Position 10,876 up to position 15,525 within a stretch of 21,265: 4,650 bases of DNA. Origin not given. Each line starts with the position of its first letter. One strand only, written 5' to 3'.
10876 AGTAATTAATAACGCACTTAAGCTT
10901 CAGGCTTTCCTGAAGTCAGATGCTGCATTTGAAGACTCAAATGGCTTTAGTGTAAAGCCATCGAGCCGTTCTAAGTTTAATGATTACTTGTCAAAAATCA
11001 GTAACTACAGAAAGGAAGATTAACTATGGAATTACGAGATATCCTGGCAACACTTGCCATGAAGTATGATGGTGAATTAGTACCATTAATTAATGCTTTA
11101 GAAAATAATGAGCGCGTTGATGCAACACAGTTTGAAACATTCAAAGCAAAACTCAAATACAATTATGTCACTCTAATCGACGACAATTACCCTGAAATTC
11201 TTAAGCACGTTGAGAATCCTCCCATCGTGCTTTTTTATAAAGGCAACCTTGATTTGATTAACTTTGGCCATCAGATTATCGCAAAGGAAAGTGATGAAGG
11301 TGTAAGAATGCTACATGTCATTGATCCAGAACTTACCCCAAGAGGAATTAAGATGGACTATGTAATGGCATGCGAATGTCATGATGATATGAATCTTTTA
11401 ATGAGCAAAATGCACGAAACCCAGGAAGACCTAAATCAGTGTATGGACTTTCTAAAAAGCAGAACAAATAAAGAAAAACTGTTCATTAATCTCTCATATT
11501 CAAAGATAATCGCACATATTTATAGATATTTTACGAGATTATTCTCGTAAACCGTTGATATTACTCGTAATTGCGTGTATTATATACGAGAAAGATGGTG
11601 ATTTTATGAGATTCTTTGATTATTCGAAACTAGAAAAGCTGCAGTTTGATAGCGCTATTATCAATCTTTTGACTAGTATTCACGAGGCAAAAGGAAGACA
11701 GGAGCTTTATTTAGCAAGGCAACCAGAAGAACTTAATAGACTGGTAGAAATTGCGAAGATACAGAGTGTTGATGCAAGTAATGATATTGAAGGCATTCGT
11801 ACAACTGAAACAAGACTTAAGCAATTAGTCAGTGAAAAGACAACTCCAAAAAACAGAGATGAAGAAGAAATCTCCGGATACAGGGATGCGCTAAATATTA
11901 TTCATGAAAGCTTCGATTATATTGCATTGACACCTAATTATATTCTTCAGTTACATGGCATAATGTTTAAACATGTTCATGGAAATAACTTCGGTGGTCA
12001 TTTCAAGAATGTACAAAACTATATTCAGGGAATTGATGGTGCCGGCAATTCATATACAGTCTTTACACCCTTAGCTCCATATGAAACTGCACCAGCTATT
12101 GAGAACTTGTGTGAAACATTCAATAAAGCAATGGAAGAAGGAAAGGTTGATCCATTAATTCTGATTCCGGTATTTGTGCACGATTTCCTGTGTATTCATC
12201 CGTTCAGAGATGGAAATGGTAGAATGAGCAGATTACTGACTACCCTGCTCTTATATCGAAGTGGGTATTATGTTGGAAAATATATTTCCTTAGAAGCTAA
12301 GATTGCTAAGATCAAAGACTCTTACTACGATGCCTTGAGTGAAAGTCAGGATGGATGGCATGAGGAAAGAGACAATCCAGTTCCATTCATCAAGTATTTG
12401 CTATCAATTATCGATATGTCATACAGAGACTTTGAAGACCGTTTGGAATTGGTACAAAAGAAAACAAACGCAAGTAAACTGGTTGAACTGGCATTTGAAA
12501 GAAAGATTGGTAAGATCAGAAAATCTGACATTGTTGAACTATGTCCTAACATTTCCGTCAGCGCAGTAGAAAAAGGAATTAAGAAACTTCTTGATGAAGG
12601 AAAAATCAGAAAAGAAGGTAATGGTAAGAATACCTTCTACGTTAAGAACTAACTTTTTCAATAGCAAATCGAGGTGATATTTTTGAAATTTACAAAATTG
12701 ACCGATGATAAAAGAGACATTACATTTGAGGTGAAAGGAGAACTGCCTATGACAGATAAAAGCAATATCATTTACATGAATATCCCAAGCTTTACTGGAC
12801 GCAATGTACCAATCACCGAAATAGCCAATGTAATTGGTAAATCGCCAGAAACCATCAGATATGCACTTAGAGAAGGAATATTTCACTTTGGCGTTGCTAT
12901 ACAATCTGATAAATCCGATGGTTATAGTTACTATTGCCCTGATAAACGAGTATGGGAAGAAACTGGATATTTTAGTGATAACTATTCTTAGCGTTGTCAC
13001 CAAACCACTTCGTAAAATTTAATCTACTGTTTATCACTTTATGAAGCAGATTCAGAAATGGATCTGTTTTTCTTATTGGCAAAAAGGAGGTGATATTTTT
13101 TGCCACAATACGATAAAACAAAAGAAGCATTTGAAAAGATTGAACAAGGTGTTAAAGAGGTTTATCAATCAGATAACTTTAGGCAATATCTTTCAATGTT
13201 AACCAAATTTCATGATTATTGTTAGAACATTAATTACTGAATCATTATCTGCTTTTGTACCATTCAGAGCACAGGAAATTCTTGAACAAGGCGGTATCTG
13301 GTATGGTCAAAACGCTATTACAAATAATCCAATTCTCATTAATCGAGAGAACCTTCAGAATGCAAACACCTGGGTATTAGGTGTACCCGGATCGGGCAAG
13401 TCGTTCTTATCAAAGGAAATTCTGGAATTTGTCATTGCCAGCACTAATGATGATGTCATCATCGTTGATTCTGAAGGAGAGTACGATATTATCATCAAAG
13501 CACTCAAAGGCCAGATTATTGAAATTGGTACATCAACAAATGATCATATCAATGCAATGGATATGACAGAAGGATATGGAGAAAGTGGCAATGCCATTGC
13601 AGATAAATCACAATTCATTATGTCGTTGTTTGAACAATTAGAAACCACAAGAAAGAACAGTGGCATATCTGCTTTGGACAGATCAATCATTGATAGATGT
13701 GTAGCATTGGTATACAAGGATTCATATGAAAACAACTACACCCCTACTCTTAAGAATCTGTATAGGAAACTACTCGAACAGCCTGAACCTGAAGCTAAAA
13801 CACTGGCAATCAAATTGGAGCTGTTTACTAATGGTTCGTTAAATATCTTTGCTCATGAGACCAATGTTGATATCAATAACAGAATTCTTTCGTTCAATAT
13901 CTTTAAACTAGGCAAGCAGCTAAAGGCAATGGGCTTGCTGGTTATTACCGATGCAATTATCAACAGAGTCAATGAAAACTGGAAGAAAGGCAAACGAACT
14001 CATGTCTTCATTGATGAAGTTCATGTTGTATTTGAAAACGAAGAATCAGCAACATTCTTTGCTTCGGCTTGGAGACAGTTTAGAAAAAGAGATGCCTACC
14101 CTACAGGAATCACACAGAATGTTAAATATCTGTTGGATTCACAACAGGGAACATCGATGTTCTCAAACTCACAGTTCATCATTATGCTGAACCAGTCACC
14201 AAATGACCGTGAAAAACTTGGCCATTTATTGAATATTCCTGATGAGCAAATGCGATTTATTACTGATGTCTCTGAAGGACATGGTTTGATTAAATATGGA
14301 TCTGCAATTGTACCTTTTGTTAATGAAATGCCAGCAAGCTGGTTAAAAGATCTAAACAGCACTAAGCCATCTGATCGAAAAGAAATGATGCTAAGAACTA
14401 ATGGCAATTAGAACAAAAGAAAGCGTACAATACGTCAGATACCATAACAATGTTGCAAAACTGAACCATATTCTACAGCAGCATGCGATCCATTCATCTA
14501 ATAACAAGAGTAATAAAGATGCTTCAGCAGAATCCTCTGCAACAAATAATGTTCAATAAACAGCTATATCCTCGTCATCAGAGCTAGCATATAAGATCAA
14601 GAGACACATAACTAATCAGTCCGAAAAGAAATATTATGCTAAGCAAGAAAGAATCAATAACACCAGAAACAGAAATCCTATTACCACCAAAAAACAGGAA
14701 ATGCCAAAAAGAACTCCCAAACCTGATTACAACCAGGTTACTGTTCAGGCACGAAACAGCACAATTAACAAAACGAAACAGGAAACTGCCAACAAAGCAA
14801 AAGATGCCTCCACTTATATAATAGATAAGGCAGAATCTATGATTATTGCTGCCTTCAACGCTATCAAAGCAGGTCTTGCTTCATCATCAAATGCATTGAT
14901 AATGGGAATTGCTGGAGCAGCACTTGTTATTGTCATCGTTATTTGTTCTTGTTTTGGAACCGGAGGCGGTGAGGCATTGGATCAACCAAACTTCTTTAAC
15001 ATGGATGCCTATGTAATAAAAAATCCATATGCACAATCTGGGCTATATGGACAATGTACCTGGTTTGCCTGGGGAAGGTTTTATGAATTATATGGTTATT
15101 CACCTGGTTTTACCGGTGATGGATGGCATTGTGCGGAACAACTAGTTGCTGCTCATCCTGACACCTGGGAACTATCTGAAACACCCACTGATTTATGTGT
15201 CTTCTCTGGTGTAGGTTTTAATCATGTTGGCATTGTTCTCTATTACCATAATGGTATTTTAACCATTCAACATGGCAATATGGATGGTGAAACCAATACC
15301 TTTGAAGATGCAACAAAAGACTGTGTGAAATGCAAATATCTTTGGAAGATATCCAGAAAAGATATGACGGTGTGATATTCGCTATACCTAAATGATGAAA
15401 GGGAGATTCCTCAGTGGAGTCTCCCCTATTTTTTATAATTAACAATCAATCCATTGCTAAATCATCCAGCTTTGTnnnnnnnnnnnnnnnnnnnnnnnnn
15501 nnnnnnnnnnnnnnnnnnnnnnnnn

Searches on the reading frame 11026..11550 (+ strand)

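Call 16: search_protein_families(library=pfam, proteins=[window:11026-11550:+], max_evalue=0.001)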
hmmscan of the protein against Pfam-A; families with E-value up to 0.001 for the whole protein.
window:11026-11550:+ (174 aa): 1 family
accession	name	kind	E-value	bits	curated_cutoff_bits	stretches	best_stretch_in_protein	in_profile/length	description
PF02481.21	DNA_processg_A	-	7.8e-08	32.2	29.6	1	42-80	4-42/212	DNA recombination-mediator protein A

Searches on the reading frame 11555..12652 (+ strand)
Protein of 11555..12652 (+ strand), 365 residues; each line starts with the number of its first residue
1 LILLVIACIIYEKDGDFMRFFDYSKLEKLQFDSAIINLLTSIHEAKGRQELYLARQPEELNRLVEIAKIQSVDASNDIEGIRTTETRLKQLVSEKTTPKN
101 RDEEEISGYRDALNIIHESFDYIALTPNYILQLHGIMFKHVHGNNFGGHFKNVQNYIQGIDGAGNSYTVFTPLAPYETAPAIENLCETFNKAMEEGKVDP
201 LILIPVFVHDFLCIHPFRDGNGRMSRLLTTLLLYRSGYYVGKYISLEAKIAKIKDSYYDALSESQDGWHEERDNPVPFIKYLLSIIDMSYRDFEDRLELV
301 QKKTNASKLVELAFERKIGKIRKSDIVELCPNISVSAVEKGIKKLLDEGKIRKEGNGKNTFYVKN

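Call 16: search_protein_families(library=pfam, proteins=[window:11555-12652:+], max_evalue=0.001)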
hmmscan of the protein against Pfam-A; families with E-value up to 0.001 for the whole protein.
window:11555-12652:+ (365 aa): 3 families
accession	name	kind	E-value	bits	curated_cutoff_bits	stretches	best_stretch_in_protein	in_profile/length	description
PF02661.23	Fic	-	5.4e-17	62.9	24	1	125-233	2-93/93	Fic/DOC family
PF22168.2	DIP2311-like_C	-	0.00011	22.8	27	1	312-362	11-60/63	Transcriptional regulator DIP2311-like, C-terminal domain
PF13784.11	Fic_N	-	0.00086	19.7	26.7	0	72-114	36-78/82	Fic/DOC family N-terminal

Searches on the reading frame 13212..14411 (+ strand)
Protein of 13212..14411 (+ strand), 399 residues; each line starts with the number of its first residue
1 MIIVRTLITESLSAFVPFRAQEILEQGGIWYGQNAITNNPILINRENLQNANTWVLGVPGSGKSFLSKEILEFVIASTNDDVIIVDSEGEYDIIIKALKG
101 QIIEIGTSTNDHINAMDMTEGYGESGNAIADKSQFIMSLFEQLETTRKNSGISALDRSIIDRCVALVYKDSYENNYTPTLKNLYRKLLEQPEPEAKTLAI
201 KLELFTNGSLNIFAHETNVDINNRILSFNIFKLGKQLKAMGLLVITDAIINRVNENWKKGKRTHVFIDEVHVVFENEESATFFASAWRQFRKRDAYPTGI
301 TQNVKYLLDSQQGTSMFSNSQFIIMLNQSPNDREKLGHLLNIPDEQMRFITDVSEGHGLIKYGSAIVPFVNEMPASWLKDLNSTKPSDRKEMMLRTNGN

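Call 16: search_protein_families(library=pfam, proteins=[window:13212-14411:+], max_evalue=0.001)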
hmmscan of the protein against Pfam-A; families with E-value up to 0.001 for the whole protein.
window:13212-14411:+ (399 aa): 4 families
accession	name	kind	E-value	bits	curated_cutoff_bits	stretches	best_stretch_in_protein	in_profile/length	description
PF19044.6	P-loop_TraG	-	5.7e-11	42.1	25.8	1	44-353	23-345/413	TraG P-loop domain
PF12846.13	AAA_10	-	3.3e-07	30.1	27.5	1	48-361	19-340/362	AAA-like domain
PF01935.23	DUF87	-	2.1e-06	28.5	23.2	1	40-164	13-145/220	Helicase HerA, central domain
PF06745.19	ATPase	-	1.4e-05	25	26.6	1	49-187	18-151/231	KaiC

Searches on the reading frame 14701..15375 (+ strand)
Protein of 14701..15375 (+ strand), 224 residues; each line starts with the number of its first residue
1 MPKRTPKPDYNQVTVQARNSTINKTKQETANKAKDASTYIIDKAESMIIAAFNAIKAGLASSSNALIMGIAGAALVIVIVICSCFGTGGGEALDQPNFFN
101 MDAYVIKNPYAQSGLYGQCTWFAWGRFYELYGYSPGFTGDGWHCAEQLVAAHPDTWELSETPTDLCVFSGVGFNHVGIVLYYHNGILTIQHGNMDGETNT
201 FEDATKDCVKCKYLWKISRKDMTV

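Call 16: search_protein_families(library=pfam, proteins=[window:14701-15375:+], max_evalue=0.001)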
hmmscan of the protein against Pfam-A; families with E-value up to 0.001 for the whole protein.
window:14701-15375:+ (224 aa): 1 family
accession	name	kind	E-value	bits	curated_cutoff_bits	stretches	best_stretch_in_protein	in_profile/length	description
PF05257.22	CHAP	-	1.9e-09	38.3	26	1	112-193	4-81/81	CHAP domain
